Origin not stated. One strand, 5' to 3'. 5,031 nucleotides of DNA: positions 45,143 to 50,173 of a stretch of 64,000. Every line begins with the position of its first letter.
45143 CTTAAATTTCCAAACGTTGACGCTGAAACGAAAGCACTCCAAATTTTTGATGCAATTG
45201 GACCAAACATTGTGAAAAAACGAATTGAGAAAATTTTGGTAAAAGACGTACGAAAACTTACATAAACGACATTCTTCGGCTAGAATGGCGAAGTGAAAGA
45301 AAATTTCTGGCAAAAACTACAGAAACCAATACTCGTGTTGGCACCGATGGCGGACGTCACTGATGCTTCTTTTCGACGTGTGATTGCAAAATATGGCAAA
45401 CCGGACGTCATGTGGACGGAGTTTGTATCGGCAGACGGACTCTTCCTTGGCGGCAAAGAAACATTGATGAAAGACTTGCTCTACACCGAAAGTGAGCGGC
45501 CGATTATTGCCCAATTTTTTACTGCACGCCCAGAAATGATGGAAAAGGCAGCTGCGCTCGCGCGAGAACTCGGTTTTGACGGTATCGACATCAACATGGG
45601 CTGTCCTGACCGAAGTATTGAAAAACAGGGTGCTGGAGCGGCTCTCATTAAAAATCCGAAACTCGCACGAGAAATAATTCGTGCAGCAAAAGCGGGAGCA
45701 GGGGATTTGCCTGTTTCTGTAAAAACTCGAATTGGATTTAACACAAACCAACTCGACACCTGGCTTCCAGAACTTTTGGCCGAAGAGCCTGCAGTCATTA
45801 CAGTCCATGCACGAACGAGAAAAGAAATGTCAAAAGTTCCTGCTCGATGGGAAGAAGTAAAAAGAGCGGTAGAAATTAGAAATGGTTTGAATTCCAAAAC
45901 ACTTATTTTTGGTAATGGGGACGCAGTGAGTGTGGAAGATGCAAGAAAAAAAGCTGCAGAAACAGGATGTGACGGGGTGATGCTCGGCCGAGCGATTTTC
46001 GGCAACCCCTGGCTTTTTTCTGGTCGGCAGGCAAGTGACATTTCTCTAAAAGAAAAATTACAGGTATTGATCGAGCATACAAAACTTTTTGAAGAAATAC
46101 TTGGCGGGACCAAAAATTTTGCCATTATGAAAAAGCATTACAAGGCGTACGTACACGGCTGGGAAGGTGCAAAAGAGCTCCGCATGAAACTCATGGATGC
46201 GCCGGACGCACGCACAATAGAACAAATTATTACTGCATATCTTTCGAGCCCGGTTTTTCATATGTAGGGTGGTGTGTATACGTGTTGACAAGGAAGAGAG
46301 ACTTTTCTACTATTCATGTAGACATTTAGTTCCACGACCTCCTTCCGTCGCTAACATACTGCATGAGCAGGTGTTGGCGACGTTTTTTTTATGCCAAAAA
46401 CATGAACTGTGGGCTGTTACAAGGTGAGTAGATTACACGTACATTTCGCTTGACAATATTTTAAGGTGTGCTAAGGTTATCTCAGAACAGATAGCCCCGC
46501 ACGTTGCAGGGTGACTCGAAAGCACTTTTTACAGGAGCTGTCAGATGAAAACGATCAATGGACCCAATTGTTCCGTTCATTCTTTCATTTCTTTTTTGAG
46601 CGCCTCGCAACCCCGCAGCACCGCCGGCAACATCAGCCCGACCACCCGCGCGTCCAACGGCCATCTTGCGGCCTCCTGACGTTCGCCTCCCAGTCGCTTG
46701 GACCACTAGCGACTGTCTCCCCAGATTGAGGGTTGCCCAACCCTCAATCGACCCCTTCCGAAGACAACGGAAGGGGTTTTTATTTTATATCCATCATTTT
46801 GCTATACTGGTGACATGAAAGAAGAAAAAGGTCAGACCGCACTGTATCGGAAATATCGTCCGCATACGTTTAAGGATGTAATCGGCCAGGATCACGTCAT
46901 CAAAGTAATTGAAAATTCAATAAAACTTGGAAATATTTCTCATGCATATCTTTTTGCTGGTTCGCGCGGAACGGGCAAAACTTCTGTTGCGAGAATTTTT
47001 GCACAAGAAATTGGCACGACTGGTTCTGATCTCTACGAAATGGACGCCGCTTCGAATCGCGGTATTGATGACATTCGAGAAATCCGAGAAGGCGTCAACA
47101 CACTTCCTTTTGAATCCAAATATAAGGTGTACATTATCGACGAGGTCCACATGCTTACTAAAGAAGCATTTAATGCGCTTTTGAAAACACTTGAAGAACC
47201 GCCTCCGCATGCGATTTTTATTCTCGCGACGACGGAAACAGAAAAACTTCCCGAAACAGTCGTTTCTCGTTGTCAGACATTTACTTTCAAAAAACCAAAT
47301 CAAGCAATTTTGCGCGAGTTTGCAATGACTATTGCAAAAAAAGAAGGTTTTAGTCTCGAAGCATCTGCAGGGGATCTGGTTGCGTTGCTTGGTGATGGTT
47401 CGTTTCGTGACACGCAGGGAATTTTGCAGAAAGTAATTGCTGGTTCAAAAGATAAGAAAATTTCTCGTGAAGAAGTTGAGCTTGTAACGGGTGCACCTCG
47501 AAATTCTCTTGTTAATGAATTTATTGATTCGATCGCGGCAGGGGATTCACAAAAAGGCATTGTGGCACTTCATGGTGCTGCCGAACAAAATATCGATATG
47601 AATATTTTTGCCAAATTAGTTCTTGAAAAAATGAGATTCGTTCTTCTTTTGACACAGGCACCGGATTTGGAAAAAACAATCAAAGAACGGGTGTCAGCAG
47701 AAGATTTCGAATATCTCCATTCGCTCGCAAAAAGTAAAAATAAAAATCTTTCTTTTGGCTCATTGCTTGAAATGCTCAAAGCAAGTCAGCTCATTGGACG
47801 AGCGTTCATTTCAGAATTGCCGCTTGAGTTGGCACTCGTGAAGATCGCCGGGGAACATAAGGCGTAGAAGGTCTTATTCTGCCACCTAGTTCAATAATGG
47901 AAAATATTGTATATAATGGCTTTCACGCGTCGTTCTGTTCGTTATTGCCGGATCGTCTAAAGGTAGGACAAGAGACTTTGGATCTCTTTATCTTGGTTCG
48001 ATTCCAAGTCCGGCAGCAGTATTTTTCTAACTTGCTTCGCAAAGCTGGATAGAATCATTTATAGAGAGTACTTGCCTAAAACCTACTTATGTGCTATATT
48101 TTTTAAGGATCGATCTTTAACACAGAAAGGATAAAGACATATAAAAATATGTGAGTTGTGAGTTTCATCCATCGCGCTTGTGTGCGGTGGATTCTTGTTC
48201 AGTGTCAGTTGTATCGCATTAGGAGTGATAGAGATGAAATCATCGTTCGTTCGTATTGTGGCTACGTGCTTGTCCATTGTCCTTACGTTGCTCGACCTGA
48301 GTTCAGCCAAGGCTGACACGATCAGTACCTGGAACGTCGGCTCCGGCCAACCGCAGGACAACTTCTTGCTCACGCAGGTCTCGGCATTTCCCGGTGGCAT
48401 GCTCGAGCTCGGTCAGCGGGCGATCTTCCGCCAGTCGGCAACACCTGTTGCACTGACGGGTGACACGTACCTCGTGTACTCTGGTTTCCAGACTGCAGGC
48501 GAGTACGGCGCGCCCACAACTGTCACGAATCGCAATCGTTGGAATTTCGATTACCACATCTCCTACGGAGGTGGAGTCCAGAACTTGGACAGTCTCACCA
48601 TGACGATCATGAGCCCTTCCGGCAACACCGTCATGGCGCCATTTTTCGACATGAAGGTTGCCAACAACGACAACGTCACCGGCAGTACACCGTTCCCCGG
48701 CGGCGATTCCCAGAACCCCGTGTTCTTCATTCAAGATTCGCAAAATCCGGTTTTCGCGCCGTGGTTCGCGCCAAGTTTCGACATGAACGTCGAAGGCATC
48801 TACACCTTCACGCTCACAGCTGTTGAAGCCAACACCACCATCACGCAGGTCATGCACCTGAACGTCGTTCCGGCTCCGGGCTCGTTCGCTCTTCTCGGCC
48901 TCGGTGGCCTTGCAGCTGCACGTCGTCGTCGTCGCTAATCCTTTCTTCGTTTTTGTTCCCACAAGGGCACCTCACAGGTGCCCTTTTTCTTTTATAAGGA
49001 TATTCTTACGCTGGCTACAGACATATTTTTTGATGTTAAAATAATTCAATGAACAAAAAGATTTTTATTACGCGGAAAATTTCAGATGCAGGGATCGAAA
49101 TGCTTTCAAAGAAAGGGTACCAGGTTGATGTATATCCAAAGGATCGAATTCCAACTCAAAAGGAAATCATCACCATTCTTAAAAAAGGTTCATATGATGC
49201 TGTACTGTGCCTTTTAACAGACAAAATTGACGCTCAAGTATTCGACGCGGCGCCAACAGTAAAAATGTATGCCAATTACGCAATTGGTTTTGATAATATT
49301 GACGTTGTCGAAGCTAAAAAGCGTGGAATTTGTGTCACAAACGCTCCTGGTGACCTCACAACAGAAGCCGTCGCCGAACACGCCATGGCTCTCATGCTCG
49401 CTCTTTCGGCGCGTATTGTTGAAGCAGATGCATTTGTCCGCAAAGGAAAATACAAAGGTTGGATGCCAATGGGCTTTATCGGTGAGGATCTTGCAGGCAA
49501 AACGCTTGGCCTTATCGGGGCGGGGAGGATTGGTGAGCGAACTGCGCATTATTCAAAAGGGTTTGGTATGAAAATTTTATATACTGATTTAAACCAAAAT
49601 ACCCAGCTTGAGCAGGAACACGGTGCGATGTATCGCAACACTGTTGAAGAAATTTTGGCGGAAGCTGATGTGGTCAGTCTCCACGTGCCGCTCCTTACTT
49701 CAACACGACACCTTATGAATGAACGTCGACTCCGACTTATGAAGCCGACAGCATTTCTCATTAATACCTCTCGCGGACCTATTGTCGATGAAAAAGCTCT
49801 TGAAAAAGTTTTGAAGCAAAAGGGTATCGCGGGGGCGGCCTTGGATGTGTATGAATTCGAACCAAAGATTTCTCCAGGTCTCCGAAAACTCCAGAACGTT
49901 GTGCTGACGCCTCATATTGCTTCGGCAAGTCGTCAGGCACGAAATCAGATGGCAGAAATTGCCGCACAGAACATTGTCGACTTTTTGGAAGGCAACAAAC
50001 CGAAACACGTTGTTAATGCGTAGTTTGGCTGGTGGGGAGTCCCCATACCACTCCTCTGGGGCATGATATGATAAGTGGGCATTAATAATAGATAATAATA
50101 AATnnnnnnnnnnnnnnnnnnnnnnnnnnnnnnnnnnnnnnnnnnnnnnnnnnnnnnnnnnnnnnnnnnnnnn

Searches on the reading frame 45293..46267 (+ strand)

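Call 8: search_protein_families(library=pfam, max_evalue=0.001, proteins=[window:45293-46267:+])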
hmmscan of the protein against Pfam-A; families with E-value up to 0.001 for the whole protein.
window:45293-46267:+ (324 aa): 1 family
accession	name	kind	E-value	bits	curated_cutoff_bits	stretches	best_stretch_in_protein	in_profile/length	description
PF01207.24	Dus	-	5.7e-64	216.6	20.4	1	16-307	2-296/311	Dihydrouridine synthase (Dus)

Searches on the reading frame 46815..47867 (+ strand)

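Call 8: search_protein_families(library=pfam, max_evalue=0.001, proteins=[window:46815-47867:+])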
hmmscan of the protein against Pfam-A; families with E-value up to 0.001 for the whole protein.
window:46815-47867:+ (350 aa): 9 families
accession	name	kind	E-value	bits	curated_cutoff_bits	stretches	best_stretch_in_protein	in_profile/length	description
PF13177.12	DNA_pol3_delta2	-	3.5e-36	125.1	27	2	81-161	80-160/161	DNA polymerase III, delta subunit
PF00004.35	AAA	-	1.7e-14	54.9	21.2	1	46-157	2-127/131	ATPase family associated with various cellular activities (AAA)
PF05496.18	RuvB_N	-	8.1e-08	32.6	27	1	15-128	2-110/159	Holliday junction DNA helicase RuvB P-loop domain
PF06068.19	TIP49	-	4.6e-07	29.8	23.8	0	28-68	35-76/347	TIP49 P-loop domain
PF13173.12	AAA_14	-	7.4e-06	26.4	27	1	44-139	4-98/129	AAA domain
PF13401.12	AAA_22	-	2.4e-05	25.1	27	0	103-127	85-109/130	AAA domain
PF07728.20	AAA_5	-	0.00019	21.9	22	0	46-128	3-92/139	AAA domain (dynein-related subfamily)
PF04851.21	ResIII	-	0.00047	20.5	22.5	0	93-127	116-151/164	Type III restriction enzyme, res subunit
PF06144.19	DNA_pol3_delta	-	0.00054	20.4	21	0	86-140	41-101/124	DNA polymerase III, delta subunit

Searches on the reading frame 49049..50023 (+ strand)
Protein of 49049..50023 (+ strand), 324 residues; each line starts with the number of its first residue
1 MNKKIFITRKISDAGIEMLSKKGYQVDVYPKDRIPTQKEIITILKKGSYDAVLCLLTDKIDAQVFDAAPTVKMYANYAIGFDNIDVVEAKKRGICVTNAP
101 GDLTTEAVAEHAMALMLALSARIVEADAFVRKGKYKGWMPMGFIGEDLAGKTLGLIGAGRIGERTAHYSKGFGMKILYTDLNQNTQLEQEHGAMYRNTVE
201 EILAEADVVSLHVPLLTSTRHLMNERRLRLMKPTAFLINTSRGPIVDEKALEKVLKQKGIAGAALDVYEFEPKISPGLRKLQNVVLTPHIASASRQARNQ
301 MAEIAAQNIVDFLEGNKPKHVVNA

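Call 8: search_protein_families(library=pfam, max_evalue=0.001, proteins=[window:49049-50023:+])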
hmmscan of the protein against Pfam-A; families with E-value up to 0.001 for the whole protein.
window:49049-50023:+ (324 aa): 3 families
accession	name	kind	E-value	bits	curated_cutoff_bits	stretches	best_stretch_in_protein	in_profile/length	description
PF02826.25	2-Hacid_dh_C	-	6e-58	195.6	25.1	1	113-291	1-178/178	D-isomer specific 2-hydroxyacid dehydrogenase, NAD binding domain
PF00389.36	2-Hacid_dh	-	3.7e-31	108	24.6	1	5-323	1-134/134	D-isomer specific 2-hydroxyacid dehydrogenase, catalytic domain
PF03446.21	NAD_binding_2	-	2.7e-06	27.9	21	1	153-261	2-113/161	NAD binding domain of 6-phosphogluconate dehydrogenase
